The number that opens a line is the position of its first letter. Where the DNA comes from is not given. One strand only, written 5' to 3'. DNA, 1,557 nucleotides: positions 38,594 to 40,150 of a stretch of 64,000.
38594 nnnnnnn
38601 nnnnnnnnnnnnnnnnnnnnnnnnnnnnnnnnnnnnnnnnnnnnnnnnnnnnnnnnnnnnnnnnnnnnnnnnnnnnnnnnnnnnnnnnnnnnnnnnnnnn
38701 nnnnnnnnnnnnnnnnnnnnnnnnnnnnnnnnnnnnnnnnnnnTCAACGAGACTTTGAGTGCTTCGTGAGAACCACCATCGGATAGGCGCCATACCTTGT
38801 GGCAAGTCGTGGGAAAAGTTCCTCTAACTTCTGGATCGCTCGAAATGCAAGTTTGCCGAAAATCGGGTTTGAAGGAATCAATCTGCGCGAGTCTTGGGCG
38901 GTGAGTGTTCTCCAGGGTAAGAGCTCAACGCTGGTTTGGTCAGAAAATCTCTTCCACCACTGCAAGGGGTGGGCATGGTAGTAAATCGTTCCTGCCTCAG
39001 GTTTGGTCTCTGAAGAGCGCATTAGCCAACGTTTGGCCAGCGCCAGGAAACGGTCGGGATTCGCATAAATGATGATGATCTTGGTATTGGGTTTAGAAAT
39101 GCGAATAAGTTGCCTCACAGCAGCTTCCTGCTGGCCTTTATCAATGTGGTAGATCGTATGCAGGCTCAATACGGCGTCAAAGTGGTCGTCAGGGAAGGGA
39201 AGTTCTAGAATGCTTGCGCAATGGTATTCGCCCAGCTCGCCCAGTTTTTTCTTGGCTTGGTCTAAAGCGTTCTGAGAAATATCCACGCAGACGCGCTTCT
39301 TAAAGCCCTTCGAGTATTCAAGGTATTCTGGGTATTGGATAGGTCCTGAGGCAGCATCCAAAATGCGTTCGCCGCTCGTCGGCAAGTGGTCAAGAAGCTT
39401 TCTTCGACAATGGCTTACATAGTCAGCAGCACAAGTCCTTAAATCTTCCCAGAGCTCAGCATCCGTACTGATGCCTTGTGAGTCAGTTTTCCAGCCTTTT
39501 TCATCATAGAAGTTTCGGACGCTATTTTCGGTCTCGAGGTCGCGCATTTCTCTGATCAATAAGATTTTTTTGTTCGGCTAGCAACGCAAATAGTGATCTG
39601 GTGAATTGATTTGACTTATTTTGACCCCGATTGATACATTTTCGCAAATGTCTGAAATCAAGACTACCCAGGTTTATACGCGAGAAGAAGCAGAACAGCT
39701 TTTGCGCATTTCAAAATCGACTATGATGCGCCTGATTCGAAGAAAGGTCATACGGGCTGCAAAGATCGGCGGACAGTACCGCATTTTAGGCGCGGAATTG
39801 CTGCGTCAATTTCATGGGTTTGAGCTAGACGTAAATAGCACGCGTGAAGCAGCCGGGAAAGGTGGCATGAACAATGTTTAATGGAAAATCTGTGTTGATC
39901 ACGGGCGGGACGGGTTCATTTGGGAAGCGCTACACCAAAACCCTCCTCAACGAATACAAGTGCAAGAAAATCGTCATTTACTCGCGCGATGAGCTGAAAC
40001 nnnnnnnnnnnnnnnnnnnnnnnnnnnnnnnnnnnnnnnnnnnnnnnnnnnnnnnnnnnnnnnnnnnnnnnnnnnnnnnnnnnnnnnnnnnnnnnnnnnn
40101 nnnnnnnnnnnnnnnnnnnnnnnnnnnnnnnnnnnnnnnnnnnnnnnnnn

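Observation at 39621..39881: An excisionase-type HTH gene is translationally coupled to pseB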

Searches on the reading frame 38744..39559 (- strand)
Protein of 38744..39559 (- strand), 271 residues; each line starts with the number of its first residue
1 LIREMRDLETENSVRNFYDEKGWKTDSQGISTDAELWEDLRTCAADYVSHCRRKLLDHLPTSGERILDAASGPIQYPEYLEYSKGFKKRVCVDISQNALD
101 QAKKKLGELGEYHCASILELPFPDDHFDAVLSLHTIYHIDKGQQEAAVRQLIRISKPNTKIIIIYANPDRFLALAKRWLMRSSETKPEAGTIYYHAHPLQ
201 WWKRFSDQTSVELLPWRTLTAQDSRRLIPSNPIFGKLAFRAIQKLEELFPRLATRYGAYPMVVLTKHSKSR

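Call 3: search_protein_families(library=pfam, proteins=[window:38744-39559:-], max_evalue=1)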
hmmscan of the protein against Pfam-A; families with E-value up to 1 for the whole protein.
window:38744-39559:- (271 aa): 7 families
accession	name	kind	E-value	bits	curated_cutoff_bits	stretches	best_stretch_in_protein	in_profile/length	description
PF08241.18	Methyltransf_11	-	8.7e-16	58.8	21.2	1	67-163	1-95/95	Methyltransferase domain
PF13649.12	Methyltransf_25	-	1.8e-13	51.4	27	1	66-158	1-96/97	Methyltransferase domain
PF13489.12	Methyltransf_23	-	1.7e-08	34.8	27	1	55-202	13-153/164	Methyltransferase domain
PF13847.12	Methyltransf_31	-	3.8e-07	30.3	27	1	61-186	2-125/145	Methyltransferase domain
PF08242.18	Methyltransf_12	-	1.6e-06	29.2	30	1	86-160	20-97/98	Methyltransferase domain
PF01209.24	Ubie_methyltran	-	7.9e-06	25.8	20.1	1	61-192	46-180/233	ubiE/COQ5 methyltransferase family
PF15056.11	NRN1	-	0.14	12.8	27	1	18-54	22-58/89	Neuritin protein family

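Call 4: search_protein_families(library=ncbifam, proteins=[window:38744-39559:-], max_evalue=1)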
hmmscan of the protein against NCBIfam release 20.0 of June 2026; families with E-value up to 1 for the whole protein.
window:38744-39559:- (271 aa): 24 families
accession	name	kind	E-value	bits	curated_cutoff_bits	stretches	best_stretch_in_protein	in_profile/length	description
TIGR01934.1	MenG_MenH_UbiE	subfamily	1.3e-08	34.4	158.35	1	56-174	32-152/223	ubiquinone/menaquinone biosynthesis methyltransferase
TIGR02072.1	BioC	equivalog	1.1e-07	31.9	184.95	1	50-162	18-131/244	malonyl-ACP O-methyltransferase BioC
NF001241.0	PRK00216.1-2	equivalog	1.5e-07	31.3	327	1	60-164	49-148/231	demethylmenaquinone methyltransferase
NF001240.0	PRK00216.1-1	equivalog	6.9e-07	28.6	378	1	62-190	63-195/251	bifunctional demethylmenaquinone methyltransferase/2-methoxy-6-polyprenyl-1,4-benzoquinol methylase UbiE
TIGR02021.1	BchM-ChlM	equivalog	7.8e-07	28.7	158.9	1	13-177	4-167/218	magnesium protoporphyrin IX methyltransferase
NF001244.0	PRK00216.1-5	equivalog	1.5e-06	27.7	216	1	57-164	42-154/236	bifunctional demethylmenaquinone methyltransferase/2-methoxy-6-polyprenyl-1,4-benzoquinol methylase UbiE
NF004452.0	PRK05785.1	equivalog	9.3e-06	25.3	207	1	61-172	50-153/228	hypothetical protein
NF041255.1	mycofact_MftM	equivalog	2.8e-05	23.6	200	1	92-157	167-235/289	mycofactocin oligosaccharide methyltransferase MftM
NF045667.1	MTase_DVU1556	equivalog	4.8e-05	22.9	155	1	61-163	21-119/213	DVU_1556 family methyltransferase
NF043040.1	corrin_prot_MT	hypoth_equivalog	5.6e-05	22.7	180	1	44-179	23-164/216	corrinoid protein-associated methyltransferase CpaM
NF052510.1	methyltran_MpqE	exception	7e-05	22.3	335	1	61-165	45-153/234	methyl-plastoquinone biosynthesis methyltransferase MpqE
NF008300.0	PRK11088.1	equivalog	7.7e-05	22.3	303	1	55-177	78-193/272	23S rRNA (guanine(745)-N(1))-methyltransferase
NF041536.1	ArsM_DUF2284_UU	exception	0.00014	20.4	575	1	88-164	103-181/459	arsenite methyltransferase/DUF2284 domain selenoprotein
NF041537.1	ArsM_AhpD_UU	exception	0.00032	19.6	510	1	88-163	103-180/345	arsenite methyltransferase/AhpD domain selenoprotein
TIGR03587.1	Pse_Me-ase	hypoth_equivalog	0.00049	20.3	112.05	1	82-164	63-143/204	pseudaminic acid biosynthesis-associated methylase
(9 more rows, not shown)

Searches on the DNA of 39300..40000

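Call 71: search_rna_families(source=window, start=39300, end=40000, threshold=evalue, max_evalue=1)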
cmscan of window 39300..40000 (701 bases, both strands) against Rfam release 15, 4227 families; matches with E-value up to 1: 1.
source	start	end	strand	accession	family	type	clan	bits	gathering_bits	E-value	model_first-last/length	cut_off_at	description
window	39389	39509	-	RF01498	Afu_190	Gene; snRNA; snoRNA; CD-box;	-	16.4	35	0.88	1-100/100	no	A. fumigatus snoRNA Afu_190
